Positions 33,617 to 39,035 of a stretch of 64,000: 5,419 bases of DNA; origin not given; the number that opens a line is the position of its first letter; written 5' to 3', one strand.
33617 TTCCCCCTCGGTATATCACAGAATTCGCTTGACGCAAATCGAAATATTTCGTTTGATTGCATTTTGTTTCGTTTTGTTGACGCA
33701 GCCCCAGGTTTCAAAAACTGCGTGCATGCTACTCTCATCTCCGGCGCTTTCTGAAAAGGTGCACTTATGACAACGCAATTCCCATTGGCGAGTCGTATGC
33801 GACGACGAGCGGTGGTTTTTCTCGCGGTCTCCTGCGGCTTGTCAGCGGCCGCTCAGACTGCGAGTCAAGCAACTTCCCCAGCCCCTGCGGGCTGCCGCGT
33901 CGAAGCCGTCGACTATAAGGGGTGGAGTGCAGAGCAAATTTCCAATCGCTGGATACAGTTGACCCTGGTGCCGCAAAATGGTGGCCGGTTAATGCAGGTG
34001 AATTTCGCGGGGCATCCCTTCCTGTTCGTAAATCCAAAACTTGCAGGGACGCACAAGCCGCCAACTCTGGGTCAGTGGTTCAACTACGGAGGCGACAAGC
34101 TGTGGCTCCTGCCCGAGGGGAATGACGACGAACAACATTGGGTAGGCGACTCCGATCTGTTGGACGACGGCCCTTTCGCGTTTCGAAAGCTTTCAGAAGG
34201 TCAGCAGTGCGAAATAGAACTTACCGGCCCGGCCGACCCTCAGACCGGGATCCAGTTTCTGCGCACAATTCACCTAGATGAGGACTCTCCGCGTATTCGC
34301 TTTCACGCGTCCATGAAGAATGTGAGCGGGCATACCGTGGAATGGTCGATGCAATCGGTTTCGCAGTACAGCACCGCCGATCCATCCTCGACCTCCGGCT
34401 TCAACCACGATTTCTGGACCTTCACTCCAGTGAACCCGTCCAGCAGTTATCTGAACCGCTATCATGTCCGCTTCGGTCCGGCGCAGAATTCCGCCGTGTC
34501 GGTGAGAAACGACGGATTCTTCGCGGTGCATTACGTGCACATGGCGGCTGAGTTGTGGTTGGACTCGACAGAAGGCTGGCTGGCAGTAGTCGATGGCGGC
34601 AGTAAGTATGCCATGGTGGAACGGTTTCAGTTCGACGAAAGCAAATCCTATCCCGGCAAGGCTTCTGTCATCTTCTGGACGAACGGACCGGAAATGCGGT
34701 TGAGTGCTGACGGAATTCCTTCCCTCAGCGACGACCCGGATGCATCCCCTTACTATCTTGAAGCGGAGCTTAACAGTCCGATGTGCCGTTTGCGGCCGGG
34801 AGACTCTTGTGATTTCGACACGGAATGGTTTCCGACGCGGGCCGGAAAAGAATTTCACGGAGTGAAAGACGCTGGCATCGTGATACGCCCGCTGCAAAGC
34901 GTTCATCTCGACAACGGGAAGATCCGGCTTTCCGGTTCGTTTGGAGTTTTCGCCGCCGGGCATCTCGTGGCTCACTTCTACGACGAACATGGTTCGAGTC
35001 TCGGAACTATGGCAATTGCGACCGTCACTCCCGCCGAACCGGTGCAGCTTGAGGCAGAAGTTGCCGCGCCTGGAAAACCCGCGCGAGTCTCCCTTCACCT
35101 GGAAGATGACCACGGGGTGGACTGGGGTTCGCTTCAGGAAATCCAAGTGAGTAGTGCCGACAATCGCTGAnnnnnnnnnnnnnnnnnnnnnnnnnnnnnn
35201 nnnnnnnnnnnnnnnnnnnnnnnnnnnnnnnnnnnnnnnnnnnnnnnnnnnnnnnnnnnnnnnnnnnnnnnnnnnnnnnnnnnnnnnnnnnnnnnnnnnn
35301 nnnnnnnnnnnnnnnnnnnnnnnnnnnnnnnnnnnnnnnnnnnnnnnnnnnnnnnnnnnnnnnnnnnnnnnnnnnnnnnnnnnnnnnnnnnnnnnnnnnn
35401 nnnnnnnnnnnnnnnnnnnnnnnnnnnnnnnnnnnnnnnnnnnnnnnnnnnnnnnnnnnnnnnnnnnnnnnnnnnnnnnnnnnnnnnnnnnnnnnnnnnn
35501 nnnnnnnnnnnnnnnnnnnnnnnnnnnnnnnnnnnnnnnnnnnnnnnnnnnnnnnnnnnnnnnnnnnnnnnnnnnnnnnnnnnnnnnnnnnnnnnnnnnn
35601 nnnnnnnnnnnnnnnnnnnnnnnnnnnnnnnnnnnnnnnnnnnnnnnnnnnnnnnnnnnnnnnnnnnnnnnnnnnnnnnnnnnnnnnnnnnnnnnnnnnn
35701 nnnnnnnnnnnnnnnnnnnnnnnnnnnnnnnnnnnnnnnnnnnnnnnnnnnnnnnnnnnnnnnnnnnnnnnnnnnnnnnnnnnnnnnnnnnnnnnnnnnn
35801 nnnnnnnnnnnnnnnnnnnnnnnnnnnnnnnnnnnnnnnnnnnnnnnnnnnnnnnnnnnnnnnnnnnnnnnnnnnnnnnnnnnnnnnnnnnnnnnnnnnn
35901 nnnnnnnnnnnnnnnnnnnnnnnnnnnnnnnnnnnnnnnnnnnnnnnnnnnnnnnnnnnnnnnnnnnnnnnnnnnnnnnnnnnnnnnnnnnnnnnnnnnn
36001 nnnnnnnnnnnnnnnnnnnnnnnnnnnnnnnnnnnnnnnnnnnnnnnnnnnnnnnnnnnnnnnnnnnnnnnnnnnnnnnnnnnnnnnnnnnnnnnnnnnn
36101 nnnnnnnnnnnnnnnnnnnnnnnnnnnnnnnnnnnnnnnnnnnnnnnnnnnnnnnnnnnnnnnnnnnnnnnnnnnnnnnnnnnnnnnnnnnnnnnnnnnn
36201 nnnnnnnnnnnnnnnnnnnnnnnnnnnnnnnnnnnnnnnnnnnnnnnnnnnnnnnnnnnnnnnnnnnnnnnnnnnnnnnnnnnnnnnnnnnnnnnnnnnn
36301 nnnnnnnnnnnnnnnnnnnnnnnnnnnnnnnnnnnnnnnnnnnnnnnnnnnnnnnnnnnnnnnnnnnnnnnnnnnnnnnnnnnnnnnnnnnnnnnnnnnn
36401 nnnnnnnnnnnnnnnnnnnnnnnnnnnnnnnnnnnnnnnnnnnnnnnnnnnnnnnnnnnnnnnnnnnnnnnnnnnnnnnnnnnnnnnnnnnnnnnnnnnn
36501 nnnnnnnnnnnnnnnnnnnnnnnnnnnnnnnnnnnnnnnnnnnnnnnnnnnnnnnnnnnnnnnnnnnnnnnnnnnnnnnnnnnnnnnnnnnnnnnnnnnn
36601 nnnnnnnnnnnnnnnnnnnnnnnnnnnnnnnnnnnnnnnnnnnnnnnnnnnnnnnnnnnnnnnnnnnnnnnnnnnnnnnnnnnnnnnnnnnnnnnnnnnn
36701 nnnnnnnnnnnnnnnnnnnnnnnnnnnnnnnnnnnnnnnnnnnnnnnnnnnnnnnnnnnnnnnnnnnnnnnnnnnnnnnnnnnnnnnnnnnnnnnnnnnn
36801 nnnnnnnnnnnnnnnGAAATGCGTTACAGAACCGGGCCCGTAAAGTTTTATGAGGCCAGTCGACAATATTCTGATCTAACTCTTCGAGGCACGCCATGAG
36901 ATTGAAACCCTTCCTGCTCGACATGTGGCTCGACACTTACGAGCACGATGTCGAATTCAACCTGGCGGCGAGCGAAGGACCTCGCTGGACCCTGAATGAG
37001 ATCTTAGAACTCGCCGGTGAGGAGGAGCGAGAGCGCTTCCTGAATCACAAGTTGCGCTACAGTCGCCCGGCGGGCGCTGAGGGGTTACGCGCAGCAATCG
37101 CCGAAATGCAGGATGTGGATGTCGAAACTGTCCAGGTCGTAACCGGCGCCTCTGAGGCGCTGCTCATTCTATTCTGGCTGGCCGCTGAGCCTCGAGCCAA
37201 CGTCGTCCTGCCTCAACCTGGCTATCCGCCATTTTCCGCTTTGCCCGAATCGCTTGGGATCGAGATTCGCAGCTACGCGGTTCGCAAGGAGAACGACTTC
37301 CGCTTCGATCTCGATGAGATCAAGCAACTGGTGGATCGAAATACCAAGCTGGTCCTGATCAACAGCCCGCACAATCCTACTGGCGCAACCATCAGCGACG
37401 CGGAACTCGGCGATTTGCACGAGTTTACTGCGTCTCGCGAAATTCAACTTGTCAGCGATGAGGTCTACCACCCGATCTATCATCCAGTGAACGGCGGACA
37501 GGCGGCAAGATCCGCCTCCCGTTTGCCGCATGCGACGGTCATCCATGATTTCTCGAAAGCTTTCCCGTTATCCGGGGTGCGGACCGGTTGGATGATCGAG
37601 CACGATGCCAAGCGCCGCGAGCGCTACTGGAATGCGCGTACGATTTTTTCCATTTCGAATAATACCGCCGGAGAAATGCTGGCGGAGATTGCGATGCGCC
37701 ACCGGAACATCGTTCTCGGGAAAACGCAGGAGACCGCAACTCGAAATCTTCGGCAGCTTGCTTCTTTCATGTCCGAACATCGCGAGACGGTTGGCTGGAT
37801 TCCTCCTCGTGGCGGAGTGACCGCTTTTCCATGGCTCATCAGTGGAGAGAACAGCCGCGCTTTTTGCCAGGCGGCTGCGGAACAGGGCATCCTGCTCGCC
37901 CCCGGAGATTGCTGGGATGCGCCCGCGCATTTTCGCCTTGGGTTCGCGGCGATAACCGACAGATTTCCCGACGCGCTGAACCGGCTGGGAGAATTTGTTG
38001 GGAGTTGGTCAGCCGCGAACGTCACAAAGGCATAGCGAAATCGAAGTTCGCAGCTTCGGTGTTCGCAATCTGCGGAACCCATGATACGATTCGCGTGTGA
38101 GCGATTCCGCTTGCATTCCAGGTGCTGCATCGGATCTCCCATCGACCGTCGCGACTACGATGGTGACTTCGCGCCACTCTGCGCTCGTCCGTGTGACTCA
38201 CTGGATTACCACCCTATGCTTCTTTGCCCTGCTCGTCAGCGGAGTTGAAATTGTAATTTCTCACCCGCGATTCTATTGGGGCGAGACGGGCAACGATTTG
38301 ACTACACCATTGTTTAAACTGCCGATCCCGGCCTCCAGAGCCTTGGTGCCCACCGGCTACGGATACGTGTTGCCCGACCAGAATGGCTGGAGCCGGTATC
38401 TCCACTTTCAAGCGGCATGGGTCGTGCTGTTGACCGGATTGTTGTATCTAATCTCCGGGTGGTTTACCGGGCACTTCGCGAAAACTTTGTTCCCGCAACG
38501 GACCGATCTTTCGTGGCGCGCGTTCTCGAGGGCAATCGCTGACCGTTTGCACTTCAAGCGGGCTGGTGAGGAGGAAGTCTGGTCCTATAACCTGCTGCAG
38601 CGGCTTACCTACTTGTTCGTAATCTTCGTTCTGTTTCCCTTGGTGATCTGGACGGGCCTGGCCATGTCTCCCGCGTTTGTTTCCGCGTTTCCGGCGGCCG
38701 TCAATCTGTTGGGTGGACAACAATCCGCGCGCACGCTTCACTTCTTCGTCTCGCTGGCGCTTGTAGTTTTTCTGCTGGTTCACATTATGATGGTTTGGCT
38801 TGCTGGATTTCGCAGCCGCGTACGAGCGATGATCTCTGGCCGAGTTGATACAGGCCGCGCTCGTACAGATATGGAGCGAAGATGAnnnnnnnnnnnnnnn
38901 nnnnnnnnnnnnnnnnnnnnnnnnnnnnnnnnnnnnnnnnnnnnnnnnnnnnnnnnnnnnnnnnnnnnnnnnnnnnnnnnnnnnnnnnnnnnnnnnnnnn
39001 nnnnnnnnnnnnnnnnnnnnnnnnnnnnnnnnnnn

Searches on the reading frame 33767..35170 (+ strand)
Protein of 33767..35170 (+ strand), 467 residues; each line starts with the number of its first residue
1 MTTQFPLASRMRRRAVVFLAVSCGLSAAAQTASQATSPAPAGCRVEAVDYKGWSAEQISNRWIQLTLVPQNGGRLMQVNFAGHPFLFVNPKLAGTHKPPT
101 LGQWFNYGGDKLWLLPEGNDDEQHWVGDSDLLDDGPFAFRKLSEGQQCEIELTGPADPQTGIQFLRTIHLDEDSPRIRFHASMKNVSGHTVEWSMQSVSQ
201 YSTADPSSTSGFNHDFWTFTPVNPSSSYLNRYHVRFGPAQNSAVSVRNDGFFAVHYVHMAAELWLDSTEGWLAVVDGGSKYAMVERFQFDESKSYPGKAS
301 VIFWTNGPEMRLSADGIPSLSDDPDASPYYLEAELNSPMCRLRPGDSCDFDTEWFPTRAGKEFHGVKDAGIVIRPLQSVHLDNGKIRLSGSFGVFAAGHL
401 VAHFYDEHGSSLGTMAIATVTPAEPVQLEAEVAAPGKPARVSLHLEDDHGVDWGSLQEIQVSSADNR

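Call 67: search_protein_families(library=pfam, proteins=[window:33767-35170:+], max_evalue=0.00001)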
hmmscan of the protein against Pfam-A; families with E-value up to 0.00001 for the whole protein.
window:33767-35170:+ (467 aa): 1 family
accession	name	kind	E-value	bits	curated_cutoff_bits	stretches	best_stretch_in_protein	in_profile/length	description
PF14315.11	DUF4380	-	9.9e-06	25.1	29.4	0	57-278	5-231/295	Domain of unknown function (DUF4380)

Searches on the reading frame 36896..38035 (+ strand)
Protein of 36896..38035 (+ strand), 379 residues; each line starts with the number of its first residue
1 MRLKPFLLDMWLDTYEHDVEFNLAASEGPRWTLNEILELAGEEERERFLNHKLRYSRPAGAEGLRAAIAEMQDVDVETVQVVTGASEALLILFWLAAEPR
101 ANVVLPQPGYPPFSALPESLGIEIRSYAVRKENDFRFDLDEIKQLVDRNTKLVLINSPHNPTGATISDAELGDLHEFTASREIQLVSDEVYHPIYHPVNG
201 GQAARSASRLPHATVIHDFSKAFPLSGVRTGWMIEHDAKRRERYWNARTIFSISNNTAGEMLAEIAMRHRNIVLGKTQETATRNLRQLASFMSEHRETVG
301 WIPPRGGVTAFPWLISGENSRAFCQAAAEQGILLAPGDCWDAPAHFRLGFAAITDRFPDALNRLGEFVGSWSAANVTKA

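Call 67: search_protein_families(library=pfam, proteins=[window:36896-38035:+], max_evalue=0.00001)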
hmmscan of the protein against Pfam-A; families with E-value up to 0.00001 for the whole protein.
window:36896-38035:+ (379 aa): 1 family
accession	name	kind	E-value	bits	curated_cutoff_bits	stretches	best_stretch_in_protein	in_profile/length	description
PF00155.27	Aminotran_1_2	-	2.5e-38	132.6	19.7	1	53-355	36-351/361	Aminotransferase class I and II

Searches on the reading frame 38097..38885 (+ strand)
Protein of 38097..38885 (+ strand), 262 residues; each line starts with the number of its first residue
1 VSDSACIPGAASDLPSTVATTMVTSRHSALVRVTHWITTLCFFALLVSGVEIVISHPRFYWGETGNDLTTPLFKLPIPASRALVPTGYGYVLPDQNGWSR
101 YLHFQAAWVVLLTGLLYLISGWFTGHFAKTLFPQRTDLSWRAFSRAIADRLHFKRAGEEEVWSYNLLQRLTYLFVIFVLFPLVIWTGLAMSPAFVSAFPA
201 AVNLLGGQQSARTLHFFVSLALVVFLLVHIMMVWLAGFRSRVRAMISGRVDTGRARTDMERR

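Call 9: search_protein_families(library=pfam, proteins=[window:38097-38885:+], max_evalue=0.01)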
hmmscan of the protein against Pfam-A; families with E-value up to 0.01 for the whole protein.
window:38097-38885:+ (262 aa): 2 families
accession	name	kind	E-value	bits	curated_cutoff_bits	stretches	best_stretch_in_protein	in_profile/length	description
PF01292.26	Ni_hydr_CYTB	-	2.3e-25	89.8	30.1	1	26-248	1-179/179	Prokaryotic cytochrome b561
PF14358.11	DUF4405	-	0.00042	21.2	26.7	1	174-234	4-66/66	Domain of unknown function (DUF4405)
